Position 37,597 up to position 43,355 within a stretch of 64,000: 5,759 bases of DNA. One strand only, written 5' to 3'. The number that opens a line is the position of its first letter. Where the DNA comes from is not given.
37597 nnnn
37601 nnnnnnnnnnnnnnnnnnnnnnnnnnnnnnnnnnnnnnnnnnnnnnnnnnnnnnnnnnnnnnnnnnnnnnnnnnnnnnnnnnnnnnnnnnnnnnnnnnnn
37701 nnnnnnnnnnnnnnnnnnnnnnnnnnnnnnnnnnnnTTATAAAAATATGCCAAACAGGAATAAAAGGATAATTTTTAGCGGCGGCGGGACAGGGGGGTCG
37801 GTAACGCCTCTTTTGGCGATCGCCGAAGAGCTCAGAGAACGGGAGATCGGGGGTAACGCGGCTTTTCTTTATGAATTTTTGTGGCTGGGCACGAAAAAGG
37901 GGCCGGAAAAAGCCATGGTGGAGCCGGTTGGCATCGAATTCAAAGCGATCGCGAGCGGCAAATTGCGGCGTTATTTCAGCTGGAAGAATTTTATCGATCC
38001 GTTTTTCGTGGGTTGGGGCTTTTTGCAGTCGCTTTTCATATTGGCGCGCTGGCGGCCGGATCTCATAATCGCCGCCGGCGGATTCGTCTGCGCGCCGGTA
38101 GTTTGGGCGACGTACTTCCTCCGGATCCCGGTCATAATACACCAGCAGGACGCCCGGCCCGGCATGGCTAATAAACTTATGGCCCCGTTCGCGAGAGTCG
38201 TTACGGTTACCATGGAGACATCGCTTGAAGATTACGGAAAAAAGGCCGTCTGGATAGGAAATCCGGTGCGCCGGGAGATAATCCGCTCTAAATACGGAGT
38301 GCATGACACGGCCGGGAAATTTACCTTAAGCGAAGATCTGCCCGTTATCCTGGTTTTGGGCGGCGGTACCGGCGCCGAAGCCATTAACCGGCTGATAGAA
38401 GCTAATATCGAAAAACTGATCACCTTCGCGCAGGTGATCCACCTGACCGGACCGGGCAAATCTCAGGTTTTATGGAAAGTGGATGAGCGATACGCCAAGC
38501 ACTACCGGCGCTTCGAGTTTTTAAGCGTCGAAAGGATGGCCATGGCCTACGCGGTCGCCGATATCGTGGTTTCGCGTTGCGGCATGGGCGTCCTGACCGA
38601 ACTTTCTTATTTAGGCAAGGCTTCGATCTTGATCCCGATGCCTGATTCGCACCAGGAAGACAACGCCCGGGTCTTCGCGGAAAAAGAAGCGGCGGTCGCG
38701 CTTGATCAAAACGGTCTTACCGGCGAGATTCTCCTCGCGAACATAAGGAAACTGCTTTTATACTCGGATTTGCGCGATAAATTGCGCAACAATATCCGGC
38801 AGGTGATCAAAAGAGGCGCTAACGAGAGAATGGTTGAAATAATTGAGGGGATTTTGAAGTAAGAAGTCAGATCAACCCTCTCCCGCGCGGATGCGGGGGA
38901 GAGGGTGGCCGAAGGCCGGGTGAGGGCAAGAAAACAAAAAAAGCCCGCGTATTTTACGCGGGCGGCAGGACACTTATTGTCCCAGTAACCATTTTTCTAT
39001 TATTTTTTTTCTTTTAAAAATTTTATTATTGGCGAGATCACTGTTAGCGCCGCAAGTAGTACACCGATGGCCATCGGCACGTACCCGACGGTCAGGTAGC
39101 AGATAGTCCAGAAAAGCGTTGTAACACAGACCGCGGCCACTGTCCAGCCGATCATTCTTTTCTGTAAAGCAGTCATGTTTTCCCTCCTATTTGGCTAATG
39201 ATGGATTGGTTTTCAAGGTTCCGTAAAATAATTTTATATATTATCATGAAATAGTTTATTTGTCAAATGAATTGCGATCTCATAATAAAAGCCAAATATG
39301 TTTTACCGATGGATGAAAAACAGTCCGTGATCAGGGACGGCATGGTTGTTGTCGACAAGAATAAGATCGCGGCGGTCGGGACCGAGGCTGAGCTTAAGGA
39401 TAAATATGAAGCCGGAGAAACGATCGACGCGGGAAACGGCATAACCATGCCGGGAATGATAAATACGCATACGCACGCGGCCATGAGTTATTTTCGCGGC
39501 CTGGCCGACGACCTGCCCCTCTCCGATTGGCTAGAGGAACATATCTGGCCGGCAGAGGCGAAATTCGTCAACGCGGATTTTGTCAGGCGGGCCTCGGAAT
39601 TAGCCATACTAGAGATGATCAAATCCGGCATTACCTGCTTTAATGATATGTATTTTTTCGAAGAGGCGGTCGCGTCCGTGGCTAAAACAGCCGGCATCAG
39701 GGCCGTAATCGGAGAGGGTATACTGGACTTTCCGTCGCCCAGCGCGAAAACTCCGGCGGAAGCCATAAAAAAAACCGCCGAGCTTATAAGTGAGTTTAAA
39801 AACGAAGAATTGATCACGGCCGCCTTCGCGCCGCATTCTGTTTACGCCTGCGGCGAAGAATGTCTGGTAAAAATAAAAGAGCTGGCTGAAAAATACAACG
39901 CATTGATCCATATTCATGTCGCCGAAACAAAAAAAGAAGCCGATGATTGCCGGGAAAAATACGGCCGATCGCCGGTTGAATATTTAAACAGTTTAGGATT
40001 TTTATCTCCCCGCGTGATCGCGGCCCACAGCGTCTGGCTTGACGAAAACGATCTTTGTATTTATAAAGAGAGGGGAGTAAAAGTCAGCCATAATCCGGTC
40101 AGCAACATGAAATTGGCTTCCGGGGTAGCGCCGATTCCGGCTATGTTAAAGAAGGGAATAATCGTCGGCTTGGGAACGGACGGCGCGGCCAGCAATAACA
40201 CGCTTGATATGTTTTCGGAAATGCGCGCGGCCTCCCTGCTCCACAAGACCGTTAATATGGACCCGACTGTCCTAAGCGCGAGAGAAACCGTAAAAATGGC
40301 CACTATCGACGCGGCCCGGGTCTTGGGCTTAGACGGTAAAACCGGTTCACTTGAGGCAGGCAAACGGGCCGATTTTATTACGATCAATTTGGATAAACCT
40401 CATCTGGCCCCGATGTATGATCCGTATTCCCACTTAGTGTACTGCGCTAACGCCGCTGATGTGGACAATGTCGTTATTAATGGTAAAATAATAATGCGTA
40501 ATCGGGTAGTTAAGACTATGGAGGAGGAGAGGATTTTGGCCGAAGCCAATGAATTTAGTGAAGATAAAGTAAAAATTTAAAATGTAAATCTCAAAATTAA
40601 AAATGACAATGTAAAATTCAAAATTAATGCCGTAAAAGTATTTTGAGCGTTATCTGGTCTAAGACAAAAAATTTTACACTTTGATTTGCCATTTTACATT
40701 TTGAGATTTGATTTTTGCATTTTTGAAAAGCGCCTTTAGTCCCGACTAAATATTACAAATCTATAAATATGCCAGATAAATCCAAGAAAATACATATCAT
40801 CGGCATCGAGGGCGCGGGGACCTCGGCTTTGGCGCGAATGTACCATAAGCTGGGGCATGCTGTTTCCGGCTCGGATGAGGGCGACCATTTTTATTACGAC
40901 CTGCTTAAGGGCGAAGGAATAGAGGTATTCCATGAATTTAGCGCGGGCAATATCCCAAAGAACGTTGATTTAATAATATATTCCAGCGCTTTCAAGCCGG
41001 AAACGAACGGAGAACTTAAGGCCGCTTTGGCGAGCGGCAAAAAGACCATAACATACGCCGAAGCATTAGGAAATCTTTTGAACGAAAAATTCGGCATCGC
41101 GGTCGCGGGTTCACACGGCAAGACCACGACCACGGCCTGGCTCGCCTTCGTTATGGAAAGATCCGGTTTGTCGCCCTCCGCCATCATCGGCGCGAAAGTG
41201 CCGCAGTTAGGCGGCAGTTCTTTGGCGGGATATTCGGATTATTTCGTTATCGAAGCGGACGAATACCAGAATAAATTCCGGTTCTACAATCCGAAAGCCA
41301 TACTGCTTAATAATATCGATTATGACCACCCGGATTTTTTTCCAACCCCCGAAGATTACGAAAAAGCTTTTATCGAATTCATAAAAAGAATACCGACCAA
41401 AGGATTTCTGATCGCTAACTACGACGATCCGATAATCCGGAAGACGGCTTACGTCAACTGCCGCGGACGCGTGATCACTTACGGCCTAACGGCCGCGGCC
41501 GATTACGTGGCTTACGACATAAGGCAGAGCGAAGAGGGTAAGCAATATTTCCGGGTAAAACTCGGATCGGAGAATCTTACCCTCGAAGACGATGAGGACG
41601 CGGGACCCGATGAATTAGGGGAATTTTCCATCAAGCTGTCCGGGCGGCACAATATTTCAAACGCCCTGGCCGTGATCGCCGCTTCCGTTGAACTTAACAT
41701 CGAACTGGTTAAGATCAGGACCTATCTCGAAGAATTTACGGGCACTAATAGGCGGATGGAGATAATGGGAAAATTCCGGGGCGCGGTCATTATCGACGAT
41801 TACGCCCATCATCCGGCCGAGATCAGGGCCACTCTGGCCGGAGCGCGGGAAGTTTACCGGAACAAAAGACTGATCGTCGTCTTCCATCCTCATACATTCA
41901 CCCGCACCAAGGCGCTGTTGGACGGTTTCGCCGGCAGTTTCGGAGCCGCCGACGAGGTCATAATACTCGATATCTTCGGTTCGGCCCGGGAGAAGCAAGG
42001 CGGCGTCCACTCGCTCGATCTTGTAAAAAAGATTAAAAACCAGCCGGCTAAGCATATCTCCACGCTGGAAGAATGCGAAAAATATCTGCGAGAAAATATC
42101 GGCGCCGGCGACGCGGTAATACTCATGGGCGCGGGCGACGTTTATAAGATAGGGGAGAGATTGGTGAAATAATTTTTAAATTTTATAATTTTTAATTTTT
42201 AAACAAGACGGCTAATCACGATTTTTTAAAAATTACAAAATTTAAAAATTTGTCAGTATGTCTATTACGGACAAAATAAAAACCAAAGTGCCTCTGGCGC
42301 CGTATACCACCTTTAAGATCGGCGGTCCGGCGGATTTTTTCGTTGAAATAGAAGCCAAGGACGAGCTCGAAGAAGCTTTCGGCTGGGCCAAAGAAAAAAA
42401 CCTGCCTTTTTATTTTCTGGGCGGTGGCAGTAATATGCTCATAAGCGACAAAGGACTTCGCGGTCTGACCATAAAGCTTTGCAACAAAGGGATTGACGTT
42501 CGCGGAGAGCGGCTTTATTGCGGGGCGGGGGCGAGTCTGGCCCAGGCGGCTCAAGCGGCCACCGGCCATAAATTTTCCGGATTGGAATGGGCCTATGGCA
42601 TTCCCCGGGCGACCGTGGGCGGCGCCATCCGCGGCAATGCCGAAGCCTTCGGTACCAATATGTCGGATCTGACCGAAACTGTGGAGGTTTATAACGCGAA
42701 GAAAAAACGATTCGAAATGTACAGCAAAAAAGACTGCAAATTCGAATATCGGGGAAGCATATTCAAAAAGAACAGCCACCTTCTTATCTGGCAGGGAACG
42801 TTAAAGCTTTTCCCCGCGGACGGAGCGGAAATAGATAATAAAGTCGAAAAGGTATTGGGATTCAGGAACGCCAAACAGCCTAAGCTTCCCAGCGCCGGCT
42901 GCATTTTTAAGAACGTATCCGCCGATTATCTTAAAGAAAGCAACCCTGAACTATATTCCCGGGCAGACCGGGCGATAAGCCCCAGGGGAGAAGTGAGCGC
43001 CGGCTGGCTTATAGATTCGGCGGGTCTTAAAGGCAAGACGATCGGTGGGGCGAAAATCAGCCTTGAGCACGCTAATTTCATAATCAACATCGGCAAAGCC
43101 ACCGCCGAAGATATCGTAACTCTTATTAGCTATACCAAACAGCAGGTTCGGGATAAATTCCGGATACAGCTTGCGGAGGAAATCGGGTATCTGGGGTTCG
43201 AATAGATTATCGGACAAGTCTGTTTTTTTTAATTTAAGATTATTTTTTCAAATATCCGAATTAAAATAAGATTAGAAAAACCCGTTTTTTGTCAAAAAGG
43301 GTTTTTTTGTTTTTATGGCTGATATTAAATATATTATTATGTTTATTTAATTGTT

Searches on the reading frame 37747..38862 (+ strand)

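Call 28: search_protein_families(library=pfam, proteins=[window:37747-38862:+])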
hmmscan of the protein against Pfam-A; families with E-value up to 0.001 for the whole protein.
window:37747-38862:+ (371 aa): 3 families
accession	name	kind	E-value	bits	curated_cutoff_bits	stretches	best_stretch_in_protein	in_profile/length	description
PF03033.26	Glyco_transf_28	-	1.6e-33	116.1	26.2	1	8-152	1-137/139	Glycosyltransferase family 28 N-terminal domain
PF04101.22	Glyco_tran_28_C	-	6.3e-27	95.1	22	1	200-341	1-145/166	Glycosyltransferase family 28 C-terminal domain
PF13579.12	Glyco_trans_4_4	-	0.00082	20.2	29.7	0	90-148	61-116/158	Glycosyl transferase 4-like domain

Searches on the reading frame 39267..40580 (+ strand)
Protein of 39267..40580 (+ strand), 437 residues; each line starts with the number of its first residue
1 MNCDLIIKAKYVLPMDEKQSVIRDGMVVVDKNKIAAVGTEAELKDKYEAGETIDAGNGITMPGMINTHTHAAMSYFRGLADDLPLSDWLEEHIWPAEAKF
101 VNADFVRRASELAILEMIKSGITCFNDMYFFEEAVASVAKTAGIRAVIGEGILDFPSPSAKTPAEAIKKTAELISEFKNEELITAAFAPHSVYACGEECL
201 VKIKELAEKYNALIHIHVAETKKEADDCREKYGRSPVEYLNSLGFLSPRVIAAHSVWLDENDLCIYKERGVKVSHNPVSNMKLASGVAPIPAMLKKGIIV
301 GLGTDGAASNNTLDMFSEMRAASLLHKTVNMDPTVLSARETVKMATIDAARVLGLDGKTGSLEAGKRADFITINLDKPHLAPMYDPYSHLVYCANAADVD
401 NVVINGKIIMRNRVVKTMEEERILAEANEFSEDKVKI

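Call 65: search_protein_families(library=pfam, proteins=[window:39267-40580:+])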
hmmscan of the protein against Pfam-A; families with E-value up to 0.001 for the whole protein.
window:39267-40580:+ (437 aa): 3 families
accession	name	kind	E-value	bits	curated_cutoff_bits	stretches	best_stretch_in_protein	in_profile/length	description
PF01979.26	Amidohydro_1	-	9.5e-84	282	25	1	60-409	2-345/345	Amidohydrolase family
PF07969.17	Amidohydro_3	-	6.2e-22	79.2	29.7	1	200-409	264-471/472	Amidohydrolase family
PF22039.1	HUTI_composite_bact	-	0.00071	19.6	25.5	0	27-47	3-23/26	Imidazolonepropionase-like composite domain, bacteria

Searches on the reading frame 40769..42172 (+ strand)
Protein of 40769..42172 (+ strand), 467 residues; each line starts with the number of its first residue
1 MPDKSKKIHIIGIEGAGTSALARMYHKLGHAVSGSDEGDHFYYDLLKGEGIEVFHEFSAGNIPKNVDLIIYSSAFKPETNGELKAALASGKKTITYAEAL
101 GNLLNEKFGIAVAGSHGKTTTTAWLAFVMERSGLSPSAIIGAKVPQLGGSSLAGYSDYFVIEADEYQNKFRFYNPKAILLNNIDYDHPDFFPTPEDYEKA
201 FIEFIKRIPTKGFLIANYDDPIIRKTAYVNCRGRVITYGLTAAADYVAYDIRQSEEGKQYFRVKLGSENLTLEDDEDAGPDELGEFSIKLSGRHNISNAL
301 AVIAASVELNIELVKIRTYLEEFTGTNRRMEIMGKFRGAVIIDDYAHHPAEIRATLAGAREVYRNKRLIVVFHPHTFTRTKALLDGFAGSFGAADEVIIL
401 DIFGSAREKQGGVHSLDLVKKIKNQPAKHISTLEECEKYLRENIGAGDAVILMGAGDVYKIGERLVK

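Call 65: search_protein_families(library=pfam, proteins=[window:40769-42172:+])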
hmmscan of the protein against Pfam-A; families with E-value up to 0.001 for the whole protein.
window:40769-42172:+ (467 aa): 3 families
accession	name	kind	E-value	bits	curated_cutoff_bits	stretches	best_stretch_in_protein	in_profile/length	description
PF08245.18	Mur_ligase_M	-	6.8e-28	98.4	24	1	112-305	1-199/200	Mur ligase middle domain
PF02875.26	Mur_ligase_C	-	1.3e-22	81.4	28.4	1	328-456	1-127/127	Mur ligase, glutamate ligase domain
PF01225.30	Mur_ligase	-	6.6e-17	62.1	21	1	7-107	1-94/95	Mur ligase family, catalytic domain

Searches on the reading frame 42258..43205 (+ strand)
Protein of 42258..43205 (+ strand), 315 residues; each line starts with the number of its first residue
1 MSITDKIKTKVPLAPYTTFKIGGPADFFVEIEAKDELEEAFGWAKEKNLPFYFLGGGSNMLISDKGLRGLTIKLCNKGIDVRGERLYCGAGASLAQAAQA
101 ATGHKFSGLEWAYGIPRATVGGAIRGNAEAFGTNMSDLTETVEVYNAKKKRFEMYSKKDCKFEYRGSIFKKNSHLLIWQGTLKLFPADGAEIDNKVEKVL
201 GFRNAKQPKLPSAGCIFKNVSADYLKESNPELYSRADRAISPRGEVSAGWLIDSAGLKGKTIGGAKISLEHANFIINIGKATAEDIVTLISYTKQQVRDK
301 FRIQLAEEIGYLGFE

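Call 65: search_protein_families(library=pfam, proteins=[window:42258-43205:+])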
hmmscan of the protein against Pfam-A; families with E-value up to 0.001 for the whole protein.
window:42258-43205:+ (315 aa): 2 families
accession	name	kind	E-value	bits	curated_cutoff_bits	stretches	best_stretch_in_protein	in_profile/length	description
PF02873.21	MurB_C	-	6.8e-30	103.6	27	1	191-310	1-97/99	UDP-N-acetylenolpyruvoylglucosamine reductase, C-terminal domain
PF01565.28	FAD_binding_4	-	2.5e-15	56.8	26.4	1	26-148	2-132/139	FAD binding domain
